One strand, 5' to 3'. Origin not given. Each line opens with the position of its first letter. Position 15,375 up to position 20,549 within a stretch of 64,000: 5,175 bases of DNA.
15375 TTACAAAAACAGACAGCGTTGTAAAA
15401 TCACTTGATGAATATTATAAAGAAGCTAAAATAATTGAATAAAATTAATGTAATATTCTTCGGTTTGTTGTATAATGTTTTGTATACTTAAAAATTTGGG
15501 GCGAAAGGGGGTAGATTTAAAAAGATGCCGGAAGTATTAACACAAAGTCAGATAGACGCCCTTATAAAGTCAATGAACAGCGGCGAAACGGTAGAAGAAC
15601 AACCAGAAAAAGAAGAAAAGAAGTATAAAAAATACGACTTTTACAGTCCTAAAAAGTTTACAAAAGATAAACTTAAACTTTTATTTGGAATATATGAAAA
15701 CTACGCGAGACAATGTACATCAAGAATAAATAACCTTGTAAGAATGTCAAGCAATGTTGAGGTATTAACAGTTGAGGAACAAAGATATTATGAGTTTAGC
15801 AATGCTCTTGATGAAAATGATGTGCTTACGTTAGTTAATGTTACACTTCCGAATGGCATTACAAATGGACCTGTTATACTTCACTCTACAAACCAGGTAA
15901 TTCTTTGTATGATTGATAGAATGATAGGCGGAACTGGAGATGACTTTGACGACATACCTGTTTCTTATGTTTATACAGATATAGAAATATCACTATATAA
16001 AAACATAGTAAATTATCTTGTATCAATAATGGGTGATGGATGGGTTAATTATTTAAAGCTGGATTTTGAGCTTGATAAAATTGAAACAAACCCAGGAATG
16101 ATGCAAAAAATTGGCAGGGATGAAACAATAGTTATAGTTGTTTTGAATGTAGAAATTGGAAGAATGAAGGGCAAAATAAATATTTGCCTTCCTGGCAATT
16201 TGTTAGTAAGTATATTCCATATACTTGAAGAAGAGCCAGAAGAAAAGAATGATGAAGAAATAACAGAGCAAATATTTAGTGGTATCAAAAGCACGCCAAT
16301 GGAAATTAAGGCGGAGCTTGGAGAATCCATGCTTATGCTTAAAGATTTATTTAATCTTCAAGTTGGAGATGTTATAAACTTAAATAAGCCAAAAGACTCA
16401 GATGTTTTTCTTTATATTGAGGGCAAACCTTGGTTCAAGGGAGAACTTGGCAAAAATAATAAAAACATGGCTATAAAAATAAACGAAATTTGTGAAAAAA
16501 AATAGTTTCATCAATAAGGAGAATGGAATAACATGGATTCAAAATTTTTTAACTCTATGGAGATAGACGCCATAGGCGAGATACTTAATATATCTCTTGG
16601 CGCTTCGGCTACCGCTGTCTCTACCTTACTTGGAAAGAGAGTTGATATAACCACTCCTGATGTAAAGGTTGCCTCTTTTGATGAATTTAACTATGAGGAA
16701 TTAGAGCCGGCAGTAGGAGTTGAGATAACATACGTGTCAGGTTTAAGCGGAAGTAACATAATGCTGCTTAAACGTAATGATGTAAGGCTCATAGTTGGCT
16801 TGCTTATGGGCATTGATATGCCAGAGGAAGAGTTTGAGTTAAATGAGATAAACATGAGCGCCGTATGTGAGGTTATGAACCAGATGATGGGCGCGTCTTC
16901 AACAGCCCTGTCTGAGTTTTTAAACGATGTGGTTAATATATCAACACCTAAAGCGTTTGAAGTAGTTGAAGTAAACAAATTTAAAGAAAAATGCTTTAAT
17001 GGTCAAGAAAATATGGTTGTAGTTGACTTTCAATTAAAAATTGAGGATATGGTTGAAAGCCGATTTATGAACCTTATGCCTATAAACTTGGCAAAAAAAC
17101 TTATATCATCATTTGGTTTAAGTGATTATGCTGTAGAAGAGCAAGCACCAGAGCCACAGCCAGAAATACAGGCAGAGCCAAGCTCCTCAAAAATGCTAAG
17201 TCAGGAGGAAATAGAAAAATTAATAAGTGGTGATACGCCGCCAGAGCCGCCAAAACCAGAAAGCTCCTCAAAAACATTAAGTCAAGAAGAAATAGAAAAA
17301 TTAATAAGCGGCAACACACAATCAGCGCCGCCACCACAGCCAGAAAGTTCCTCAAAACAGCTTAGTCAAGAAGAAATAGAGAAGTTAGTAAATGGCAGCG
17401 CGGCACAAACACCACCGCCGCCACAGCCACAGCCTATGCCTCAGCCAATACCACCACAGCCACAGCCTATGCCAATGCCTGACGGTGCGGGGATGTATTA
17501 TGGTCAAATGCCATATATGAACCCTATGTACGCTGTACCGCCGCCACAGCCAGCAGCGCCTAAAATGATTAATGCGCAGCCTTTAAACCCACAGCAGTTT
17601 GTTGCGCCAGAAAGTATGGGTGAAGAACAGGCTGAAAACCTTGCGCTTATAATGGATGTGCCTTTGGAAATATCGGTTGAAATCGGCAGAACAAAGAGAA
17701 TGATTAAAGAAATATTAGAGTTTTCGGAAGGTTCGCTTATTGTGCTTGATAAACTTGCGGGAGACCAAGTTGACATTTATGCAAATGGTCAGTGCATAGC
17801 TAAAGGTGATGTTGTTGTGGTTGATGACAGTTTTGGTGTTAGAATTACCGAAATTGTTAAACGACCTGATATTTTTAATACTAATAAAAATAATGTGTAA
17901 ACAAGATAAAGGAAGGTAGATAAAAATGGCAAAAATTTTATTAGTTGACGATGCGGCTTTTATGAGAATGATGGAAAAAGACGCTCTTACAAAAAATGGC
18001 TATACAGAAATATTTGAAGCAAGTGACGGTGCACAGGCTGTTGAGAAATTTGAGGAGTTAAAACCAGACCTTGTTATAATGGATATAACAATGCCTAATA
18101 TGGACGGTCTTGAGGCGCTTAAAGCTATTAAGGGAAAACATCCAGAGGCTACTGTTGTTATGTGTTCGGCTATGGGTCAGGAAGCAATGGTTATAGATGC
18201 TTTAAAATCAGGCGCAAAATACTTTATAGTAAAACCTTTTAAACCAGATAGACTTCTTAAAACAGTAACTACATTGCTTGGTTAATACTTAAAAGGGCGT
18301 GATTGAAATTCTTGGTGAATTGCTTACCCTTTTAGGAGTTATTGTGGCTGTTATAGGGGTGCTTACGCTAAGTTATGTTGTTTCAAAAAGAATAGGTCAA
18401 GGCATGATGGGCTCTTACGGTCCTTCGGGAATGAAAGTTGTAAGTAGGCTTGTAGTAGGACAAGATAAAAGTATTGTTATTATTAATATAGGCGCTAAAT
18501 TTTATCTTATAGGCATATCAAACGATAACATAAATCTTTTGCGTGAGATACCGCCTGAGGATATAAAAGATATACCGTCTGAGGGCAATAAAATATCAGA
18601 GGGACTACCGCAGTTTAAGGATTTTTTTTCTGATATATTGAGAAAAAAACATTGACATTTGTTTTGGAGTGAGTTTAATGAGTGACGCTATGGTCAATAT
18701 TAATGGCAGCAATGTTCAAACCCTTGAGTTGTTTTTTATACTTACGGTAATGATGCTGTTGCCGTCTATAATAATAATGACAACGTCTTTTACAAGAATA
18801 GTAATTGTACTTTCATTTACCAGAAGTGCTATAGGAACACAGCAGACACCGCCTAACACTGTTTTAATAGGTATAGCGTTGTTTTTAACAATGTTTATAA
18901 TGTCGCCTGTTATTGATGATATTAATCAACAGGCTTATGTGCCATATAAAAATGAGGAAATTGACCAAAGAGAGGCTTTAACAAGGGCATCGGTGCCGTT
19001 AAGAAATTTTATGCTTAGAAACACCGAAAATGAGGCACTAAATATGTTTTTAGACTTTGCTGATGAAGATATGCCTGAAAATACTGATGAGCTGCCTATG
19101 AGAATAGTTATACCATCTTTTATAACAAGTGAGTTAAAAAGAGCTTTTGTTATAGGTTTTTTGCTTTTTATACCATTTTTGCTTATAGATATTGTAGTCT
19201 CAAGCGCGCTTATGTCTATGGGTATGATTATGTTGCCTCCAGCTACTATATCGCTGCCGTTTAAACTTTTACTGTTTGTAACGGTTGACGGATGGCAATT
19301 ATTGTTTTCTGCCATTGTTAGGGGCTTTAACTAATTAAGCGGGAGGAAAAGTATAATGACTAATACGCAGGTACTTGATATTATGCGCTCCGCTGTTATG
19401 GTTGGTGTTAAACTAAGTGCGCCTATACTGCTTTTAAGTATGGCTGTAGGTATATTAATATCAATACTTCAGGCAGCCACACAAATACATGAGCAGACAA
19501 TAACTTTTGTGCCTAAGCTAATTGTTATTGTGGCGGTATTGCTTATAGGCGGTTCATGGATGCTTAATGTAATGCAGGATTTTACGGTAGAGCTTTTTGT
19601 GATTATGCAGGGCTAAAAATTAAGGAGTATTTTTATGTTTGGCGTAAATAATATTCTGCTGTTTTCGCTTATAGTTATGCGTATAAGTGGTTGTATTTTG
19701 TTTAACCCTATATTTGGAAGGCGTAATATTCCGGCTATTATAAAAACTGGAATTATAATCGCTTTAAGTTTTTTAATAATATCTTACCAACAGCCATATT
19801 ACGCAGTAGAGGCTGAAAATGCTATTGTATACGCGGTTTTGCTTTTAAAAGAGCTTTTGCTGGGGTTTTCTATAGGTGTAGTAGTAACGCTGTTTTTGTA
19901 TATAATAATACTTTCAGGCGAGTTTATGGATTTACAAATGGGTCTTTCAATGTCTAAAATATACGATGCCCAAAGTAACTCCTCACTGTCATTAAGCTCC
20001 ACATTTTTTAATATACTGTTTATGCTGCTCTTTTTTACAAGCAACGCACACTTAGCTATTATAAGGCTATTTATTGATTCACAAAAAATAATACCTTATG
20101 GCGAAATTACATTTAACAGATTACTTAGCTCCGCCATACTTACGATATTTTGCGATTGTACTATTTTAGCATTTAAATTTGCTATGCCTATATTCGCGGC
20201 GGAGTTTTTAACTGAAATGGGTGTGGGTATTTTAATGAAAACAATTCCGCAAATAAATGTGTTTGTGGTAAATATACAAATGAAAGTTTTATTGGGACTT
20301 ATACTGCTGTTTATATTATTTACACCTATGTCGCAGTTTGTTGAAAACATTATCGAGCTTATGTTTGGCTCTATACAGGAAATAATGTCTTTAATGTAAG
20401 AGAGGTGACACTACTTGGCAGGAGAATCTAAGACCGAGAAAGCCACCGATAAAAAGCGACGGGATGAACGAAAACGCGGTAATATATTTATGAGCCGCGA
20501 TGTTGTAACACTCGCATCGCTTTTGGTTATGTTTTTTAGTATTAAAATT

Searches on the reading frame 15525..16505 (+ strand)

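Call 32: search_protein_families(library=pfam, proteins=[window:15525-16505:+], max_evalue=0.001)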
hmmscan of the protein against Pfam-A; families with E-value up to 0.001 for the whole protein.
window:15525-16505:+ (326 aa): 2 families
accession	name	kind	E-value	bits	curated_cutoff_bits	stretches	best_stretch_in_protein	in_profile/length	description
PF02154.20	FliM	-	3e-34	119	27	1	37-232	1-190/192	Flagellar motor switch protein FliM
PF01052.25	FliMN_C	-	4.9e-22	78.1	23.8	1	254-322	3-71/73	Type III flagellar switch regulator (C-ring) FliN C-term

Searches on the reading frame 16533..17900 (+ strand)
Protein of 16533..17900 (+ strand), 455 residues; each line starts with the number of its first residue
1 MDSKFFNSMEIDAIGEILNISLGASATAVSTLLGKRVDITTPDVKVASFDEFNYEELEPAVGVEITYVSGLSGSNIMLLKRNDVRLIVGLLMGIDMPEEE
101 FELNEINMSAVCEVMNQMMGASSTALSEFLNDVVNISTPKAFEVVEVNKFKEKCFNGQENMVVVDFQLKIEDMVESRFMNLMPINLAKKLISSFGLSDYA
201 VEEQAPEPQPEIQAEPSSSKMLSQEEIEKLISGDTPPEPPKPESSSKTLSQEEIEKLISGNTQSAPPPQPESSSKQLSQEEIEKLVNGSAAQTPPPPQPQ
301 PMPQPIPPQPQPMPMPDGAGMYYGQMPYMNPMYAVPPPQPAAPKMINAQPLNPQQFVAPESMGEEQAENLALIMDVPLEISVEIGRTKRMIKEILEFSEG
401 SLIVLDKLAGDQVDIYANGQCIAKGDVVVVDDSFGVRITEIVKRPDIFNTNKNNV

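Call 32: search_protein_families(library=pfam, proteins=[window:16533-17900:+], max_evalue=0.001)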
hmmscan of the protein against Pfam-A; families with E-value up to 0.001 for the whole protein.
window:16533-17900:+ (455 aa): 3 families
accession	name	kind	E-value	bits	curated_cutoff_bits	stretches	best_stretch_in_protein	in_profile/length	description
PF01052.25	FliMN_C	-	1.8e-22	79.5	23.8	1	372-442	2-72/73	Type III flagellar switch regulator (C-ring) FliN C-term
PF04509.17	CheC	-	2.2e-22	79.1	22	2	108-141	3-36/38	CheC-like family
PF13690.11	CheX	-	5e-06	26.9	27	0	65-142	5-73/94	Chemotaxis phosphatase CheX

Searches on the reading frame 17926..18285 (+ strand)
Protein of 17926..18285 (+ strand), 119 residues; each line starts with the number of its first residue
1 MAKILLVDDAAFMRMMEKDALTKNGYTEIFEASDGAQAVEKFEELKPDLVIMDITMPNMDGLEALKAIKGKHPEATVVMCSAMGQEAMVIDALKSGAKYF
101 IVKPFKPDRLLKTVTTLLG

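Call 32: search_protein_families(library=pfam, proteins=[window:17926-18285:+], max_evalue=0.001)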
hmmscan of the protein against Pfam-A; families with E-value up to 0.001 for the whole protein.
window:17926-18285:+ (119 aa): 1 family
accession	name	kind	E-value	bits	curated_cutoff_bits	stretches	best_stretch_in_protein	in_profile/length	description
PF00072.30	Response_reg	-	9.5e-33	113.1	30.2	1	4-114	1-110/111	Response regulator receiver domain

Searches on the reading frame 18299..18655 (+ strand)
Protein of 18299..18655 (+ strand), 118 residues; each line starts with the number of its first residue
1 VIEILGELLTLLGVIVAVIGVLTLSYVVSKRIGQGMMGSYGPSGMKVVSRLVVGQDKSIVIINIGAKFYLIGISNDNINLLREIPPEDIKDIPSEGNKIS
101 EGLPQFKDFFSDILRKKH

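Call 71: search_protein_families(library=pfam, proteins=[window:18299-18655:+], max_evalue=0.01)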
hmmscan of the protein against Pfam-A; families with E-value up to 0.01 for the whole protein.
window:18299-18655:+ (118 aa): 2 families
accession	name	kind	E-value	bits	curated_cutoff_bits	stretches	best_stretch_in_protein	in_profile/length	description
PF04347.18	FliO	-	1.3e-14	54.5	22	1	28-114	3-86/91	Flagellar biosynthesis protein, FliO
PF18667.6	BppU_IgG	-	0.0071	16.9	27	1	31-73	32-73/96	Baseplate upper protein immunoglobulin like domain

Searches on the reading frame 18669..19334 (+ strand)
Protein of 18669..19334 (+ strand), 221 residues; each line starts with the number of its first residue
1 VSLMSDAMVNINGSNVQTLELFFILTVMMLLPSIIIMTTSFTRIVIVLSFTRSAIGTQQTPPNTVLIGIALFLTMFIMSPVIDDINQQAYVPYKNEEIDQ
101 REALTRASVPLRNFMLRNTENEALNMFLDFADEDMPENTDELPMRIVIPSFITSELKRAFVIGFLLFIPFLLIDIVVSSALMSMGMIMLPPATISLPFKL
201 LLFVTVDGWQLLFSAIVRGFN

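Call 32: search_protein_families(library=pfam, proteins=[window:18669-19334:+], max_evalue=0.001)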
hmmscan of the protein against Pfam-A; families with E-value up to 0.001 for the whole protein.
window:18669-19334:+ (221 aa): 1 family
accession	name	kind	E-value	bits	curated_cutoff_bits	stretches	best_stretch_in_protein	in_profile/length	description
PF00813.25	FliP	-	4.9e-80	268.4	26.9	1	24-215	1-190/191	FliP family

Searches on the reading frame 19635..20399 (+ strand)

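Call 7: search_protein_families(library=pfam, proteins=[window:19635-20399:+], max_evalue=0.001)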
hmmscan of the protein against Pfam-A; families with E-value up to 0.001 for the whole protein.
window:19635-20399:+ (254 aa): 1 family
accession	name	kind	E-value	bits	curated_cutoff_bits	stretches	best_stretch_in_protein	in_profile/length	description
PF01311.25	Bac_export_1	-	7.5e-56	189.7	27.8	1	8-241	2-228/230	Bacterial export proteins, family 1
